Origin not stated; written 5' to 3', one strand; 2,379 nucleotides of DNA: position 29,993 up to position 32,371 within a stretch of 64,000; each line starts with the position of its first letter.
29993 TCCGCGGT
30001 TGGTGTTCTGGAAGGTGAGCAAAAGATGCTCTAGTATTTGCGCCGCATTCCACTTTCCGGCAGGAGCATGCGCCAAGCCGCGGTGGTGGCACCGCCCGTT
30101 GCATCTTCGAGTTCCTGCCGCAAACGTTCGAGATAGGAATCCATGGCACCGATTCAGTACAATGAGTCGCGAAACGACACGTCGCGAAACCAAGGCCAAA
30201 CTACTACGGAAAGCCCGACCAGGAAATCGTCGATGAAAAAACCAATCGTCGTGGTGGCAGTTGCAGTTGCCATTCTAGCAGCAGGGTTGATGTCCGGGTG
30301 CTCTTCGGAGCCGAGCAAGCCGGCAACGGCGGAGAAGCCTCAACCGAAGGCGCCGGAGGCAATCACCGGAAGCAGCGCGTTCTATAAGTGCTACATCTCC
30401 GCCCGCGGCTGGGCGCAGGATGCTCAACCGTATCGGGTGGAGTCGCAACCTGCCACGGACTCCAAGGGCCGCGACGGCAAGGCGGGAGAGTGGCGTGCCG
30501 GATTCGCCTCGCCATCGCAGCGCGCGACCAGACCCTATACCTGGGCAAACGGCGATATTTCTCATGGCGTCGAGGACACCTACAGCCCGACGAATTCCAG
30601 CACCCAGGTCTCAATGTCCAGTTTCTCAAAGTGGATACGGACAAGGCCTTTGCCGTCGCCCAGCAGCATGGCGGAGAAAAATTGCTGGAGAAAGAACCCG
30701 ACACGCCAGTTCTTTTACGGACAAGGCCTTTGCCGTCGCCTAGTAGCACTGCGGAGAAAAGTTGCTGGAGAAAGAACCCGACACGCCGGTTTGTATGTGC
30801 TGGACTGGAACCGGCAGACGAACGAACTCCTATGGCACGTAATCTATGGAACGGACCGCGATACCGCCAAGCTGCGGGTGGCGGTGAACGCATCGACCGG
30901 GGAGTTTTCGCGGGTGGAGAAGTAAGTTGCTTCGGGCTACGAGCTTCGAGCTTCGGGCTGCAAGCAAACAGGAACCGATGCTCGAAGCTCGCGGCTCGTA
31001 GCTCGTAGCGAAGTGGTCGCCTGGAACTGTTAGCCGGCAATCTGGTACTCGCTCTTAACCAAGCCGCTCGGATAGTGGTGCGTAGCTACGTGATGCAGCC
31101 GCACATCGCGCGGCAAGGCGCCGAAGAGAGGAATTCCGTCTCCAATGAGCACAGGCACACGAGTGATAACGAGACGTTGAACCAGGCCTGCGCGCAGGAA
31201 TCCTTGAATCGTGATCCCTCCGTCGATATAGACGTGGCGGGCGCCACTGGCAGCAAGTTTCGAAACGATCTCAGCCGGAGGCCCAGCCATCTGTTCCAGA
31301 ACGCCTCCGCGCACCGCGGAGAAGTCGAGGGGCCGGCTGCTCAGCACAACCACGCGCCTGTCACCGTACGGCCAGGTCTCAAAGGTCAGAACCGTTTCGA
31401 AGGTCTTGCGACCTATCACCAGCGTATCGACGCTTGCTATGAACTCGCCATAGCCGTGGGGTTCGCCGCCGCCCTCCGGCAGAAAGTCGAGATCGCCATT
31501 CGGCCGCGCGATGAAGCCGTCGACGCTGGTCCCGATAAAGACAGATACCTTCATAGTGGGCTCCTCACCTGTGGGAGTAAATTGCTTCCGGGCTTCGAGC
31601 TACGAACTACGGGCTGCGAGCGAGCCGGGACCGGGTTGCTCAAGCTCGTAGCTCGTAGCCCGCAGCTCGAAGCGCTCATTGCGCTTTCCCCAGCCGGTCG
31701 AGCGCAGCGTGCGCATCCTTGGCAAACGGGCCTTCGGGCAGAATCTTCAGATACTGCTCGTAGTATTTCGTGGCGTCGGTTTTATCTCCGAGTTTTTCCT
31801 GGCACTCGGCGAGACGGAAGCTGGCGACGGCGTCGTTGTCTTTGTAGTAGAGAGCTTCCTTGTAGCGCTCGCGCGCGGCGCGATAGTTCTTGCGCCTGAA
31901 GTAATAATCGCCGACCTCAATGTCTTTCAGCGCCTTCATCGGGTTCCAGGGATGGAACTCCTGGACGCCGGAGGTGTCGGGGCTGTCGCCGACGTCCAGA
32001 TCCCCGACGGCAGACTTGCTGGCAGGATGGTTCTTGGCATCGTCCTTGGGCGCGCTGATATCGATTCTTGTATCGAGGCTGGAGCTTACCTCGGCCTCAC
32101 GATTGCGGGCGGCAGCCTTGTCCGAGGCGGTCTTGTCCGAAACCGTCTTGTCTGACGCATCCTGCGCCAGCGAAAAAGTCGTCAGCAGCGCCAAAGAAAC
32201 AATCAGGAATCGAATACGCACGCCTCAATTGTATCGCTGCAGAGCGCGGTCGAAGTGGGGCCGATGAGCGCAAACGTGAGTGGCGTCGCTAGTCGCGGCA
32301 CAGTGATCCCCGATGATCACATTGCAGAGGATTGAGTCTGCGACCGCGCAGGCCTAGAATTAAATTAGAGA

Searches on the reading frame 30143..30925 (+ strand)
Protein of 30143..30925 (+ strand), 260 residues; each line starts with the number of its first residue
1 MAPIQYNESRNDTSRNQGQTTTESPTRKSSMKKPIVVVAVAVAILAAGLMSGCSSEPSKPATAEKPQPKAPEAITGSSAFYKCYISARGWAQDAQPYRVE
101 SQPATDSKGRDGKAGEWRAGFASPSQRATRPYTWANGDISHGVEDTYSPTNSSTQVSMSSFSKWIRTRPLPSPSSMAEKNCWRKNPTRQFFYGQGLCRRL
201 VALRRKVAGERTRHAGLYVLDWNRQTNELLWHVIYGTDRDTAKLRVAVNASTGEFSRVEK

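Call 8: search_protein_families(library=pfam, proteins=[window:30143-30925:+])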
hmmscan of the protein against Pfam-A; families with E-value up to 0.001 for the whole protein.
window:30143-30925:+ (260 aa): 0 families

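Call 62: search_protein_families(library=ncbifam, proteins=[window:30143-30925:+], max_evalue=0.01)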
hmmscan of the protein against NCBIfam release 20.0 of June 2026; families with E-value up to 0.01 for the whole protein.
window:30143-30925:+ (260 aa): 1 family
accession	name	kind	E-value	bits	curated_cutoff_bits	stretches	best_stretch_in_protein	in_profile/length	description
TIGR02500.1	type_III_yscD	equivalog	0.0047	15.9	86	1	13-70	105-161/413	type III secretion system inner membrane ring subunit SctD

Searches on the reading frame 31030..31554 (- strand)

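Call 8: search_protein_families(library=pfam, proteins=[window:31030-31554:-])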
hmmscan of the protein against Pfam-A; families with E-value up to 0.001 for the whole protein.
window:31030-31554:- (174 aa): 1 family
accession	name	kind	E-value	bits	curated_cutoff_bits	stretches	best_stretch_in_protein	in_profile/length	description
PF01872.23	RibD_C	-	8.9e-14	52.2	24.1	1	2-166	2-196/197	RibD C-terminal domain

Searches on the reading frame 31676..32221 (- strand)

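Call 62: search_protein_families(library=ncbifam, proteins=[window:31676-32221:-], max_evalue=0.01)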
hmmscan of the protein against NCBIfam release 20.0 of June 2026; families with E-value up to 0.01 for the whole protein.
window:31676-32221:- (181 aa): 11 families
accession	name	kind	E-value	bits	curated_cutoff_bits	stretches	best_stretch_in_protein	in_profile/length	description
TIGR03302.1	OM_YfiO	subfamily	3.9e-07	29.8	81.4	1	97-159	166-231/239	outer membrane protein assembly factor BamD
TIGR02917.1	PEP_TPR_lipo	equivalog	4.9e-07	28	312.2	1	94-165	700-770/899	XrtA/PEP-CTERM system TPR-repeat protein PrsT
TIGR02521.1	type_IV_pilW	equivalog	2.6e-06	27.1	154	1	100-164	34-98/234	type IV pilus biogenesis/stability protein PilW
TIGR02795.1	tol_pal_ybgF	equivalog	1.9e-05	25.2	90.1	1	103-173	45-118/119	tol-pal system protein YbgF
NF052230.1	T9SS_PorE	exception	7.4e-05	21.2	600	1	101-170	61-130/648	PorE family type IX secretion system protein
TIGR02552.1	LcrH_SycD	equivalog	7.8e-05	22.4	104.8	1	109-162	64-117/136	SycD/LcrH family type III secretion system chaperone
NF033920.0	C39_PA2778_fam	equivalog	0.0008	18.9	150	1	94-159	187-252/255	PA2778 family cysteine peptidase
TIGR00540.1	TPR_hemY_coli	hypoth_equivalog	0.0012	17.7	142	1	103-156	332-384/385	heme biosynthesis-associated TPR protein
NF040959.1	MamA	equivalog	0.0014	18.1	200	1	103-163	111-171/204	magnetosome protein MamA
NF008520.0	PRK11447.1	equivalog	0.0035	15.1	858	1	101-162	355-416/1157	cellulose synthase complex outer membrane protein BcsC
NF052312.1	T9SS_PorW_SprE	equivalog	0.0061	15.2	250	0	95-150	326-381/716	type IX secretion system periplasmic lipoprotein PorW/SprE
